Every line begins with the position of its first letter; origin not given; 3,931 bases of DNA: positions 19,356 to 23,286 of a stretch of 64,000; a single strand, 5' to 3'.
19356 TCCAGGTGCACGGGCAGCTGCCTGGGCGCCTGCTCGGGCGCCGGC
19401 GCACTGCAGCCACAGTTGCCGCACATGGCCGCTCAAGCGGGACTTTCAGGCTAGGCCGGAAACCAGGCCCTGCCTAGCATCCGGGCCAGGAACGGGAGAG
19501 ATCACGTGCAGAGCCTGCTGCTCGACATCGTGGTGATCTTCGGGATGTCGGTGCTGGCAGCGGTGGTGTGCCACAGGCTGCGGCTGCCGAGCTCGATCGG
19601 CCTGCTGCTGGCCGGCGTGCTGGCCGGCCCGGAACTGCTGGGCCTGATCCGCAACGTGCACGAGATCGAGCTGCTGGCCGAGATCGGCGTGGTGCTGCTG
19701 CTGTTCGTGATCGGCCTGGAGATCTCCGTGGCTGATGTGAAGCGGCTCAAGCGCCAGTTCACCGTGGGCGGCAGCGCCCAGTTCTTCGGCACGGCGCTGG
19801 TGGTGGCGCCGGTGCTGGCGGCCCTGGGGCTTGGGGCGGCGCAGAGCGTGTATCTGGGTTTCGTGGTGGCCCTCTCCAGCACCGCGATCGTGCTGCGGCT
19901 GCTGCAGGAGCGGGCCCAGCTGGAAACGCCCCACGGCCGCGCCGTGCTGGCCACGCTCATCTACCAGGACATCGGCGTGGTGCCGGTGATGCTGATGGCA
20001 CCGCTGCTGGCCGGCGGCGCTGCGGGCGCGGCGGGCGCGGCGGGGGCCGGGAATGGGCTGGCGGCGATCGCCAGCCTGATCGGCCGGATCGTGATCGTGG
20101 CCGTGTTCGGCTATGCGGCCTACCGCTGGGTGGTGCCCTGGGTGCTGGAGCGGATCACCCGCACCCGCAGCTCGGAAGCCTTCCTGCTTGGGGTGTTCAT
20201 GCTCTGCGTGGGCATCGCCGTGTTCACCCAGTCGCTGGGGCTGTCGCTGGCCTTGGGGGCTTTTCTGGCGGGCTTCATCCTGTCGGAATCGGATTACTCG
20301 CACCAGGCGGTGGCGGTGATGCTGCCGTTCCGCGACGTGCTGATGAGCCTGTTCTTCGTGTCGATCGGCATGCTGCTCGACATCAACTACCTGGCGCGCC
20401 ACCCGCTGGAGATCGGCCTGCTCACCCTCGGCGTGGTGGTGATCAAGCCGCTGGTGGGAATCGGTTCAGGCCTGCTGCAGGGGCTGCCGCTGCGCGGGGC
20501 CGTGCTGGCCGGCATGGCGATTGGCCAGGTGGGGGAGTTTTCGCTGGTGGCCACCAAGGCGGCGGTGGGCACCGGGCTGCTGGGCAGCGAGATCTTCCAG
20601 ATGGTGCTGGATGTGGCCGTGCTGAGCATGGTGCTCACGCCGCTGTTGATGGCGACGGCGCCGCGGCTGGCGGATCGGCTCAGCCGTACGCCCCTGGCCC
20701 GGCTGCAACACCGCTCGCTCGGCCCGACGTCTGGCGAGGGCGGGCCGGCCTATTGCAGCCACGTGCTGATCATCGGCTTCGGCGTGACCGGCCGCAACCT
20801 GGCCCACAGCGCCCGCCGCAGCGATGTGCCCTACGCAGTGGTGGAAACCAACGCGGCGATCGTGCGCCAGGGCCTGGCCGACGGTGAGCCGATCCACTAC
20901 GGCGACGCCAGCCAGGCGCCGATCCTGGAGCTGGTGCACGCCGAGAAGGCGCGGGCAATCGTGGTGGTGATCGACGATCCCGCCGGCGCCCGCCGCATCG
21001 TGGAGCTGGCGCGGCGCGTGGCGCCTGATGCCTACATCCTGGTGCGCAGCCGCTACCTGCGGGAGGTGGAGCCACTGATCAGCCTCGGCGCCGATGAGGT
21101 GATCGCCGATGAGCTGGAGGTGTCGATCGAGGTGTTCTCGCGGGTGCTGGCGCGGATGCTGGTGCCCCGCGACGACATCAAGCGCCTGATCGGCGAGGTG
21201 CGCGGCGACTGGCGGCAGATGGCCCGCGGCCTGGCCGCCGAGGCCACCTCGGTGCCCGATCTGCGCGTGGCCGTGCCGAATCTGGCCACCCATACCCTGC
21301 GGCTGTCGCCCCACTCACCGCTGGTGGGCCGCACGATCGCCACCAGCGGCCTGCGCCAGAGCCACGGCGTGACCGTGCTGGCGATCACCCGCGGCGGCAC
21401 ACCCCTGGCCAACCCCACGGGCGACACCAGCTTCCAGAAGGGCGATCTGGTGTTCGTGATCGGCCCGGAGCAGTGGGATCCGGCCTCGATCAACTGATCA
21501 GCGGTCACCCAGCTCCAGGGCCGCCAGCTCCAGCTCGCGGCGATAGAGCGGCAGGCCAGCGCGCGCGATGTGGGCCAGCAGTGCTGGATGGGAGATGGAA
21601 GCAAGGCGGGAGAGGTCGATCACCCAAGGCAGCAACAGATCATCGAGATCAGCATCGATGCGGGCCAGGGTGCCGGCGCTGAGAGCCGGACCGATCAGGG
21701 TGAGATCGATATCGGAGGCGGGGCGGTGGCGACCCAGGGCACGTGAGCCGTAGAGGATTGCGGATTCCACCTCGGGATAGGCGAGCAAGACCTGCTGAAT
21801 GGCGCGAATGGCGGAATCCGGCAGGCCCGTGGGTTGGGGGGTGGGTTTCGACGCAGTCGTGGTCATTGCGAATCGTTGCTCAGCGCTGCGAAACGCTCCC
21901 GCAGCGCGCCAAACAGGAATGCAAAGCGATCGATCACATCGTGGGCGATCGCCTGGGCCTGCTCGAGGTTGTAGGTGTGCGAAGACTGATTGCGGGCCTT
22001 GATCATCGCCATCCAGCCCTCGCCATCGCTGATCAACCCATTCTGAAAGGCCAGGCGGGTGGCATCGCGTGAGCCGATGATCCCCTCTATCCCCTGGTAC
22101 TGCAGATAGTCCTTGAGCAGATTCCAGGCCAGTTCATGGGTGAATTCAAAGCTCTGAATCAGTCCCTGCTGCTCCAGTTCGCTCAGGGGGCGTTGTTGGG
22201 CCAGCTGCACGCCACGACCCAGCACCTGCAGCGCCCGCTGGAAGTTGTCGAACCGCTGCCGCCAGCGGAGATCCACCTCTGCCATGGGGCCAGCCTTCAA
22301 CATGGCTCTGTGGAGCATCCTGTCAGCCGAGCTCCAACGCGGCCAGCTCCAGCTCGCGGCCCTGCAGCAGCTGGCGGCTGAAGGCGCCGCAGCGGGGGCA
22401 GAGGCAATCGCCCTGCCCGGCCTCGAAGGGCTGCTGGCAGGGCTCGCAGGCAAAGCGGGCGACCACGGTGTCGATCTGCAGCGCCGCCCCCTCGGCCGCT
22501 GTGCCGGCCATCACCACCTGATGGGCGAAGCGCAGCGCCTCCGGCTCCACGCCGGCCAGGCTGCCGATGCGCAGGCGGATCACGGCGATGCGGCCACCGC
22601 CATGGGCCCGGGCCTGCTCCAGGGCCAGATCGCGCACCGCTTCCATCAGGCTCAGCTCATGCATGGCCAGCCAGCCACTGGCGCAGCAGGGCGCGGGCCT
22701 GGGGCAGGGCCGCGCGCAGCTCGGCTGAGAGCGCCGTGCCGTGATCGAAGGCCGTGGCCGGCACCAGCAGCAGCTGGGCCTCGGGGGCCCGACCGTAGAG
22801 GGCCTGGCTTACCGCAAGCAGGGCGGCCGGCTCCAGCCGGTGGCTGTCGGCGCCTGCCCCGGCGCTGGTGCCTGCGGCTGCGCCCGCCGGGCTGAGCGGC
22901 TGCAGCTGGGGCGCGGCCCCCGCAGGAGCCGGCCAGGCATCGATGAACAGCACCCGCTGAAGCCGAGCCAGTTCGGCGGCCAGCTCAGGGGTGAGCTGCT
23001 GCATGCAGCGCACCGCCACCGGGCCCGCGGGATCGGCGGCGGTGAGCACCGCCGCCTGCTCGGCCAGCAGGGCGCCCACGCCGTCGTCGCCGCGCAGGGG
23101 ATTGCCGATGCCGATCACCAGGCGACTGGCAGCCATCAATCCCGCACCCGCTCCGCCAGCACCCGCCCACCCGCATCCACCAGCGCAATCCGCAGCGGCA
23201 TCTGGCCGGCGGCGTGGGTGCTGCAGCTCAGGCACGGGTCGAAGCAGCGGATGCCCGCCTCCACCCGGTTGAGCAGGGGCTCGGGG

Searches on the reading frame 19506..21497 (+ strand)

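Call 52: search_protein_families(library=ncbifam, proteins=[window:19506-21497:+], max_evalue=0.01)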
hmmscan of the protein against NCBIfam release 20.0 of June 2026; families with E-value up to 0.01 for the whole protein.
window:19506-21497:+ (663 aa): 9 families
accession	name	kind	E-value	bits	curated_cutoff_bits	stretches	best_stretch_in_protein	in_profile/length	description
NF002924.0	PRK03562.1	equivalog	8.3e-85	285.5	752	1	3-559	5-544/623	glutathione-regulated potassium-efflux system protein KefC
NF002973.0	PRK03659.1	equivalog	7.6e-80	269.1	804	1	4-548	6-531/602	glutathione-regulated potassium-efflux system protein KefB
NF007950.1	PRK10669.1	equivalog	2.8e-70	237.7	700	1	7-540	10-540/547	YbaL family putative K(+) efflux transporter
TIGR00932.1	2a37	subfamily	5.9e-66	222.8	238.3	1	15-292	4-275/275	monovalent cation:proton antiporter-2 (CPA2) family protein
NF045626.1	FeTrans_MagA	equivalog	1.4e-47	162.5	700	1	14-389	17-381/386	iron transporter MagA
NF007039.0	PRK09496.3-2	equivalog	1.4e-05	24.1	293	0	596-654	154-209/446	Trk system potassium transporter TrkA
NF007828.0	PRK10537.1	equivalog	6e-05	22.2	425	1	418-556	251-386/403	voltage-gated potassium channel protein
NF007034.0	PRK09496.2-1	subfamily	0.00077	18.5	344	0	600-653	156-206/445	Trk system potassium transporter TrkA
NF007041.0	PRK09496.3-4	equivalog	0.0031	16.3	386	0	601-654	158-208/450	Trk system potassium transporter TrkA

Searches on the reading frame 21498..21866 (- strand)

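Call 52: search_protein_families(library=ncbifam, proteins=[window:21498-21866:-], max_evalue=0.01)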
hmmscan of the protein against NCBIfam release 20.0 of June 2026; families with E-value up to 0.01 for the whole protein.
window:21498-21866:- (122 aa): 2 families
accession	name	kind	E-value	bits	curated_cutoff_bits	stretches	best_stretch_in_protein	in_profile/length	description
NF047752.1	MntA_antitoxin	equivalog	1.5e-11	44.1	60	1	29-114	3-88/106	type VII toxin-antitoxin system MntA family adenylyltransferase antitoxin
NF051895.1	anti_phage_HalB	equivalog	0.009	15.6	190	0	37-58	3-24/211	anti-phage Hailong system nucleotidyltransferase HalB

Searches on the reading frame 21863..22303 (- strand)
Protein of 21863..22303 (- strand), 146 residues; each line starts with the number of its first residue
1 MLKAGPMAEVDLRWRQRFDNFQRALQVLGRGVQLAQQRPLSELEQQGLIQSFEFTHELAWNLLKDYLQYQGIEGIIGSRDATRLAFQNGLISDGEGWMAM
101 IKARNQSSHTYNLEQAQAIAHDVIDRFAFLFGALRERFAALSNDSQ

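Call 52: search_protein_families(library=ncbifam, proteins=[window:21863-22303:-], max_evalue=0.01)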
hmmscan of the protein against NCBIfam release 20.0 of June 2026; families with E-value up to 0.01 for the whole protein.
window:21863-22303:- (146 aa): 2 families
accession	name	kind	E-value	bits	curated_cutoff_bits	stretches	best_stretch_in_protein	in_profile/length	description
TIGR01987.1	HI0074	subfamily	1.3e-26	93.1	55.8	1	17-136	1-119/123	HI0074 family nucleotidyltransferase substrate-binding subunit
NF047751.1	HepT_toxin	equivalog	0.0057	16.5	60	1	41-112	25-99/120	type VII toxin-antitoxin system HepT family RNase toxin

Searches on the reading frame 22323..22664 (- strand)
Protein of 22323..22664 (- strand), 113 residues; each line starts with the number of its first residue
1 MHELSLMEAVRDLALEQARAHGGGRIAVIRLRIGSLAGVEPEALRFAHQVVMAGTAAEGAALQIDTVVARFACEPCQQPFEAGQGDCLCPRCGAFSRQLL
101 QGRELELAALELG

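Call 8: search_protein_families(library=pfam, proteins=[window:22323-22664:-])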
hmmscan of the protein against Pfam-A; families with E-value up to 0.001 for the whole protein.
window:22323-22664:- (113 aa): 1 family
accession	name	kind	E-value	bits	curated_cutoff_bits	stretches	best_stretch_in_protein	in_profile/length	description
PF01155.25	HypA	-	1.1e-29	103.2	28.9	1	1-111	1-111/112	Hydrogenase/urease nickel incorporation, metallochaperone, hypA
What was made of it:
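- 22323..22664 (-): hypA, 8-nt overlap with hoxW. PF01155, 103 bits (call 8).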

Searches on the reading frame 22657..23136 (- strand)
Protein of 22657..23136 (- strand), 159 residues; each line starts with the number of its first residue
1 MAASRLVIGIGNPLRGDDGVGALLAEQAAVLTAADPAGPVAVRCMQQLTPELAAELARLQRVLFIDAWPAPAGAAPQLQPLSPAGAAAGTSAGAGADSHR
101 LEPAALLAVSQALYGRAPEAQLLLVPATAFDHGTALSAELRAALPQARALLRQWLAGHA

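Call 8: search_protein_families(library=pfam, proteins=[window:22657-23136:-])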
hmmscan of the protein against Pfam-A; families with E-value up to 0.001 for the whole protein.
window:22657-23136:- (159 aa): 0 families

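Call 52: search_protein_families(library=ncbifam, proteins=[window:22657-23136:-], max_evalue=0.01)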
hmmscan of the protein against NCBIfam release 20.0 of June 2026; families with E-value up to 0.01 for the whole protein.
window:22657-23136:- (159 aa): 2 families
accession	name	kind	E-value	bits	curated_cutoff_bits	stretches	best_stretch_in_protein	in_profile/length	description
TIGR00072.1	hydrog_prot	superfamily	2.3e-19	69.8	47.45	1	6-155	1-145/145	hydrogenase maturation protease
TIGR00142.1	hycI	equivalog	0.00062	19.6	119.1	1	6-29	2-25/146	hydrogenase maturation peptidase HycI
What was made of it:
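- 22657..23136 (-): hoxW (maturation protease), 1-nt TGATG overlap with hoxH. TIGR00072, 69.8 bits (call 52).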

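Call 53: search_protein_families(library=pfam, proteins=[window:22657-23136:-], max_evalue=1)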
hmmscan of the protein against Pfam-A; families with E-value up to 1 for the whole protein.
window:22657-23136:- (159 aa): 0 families
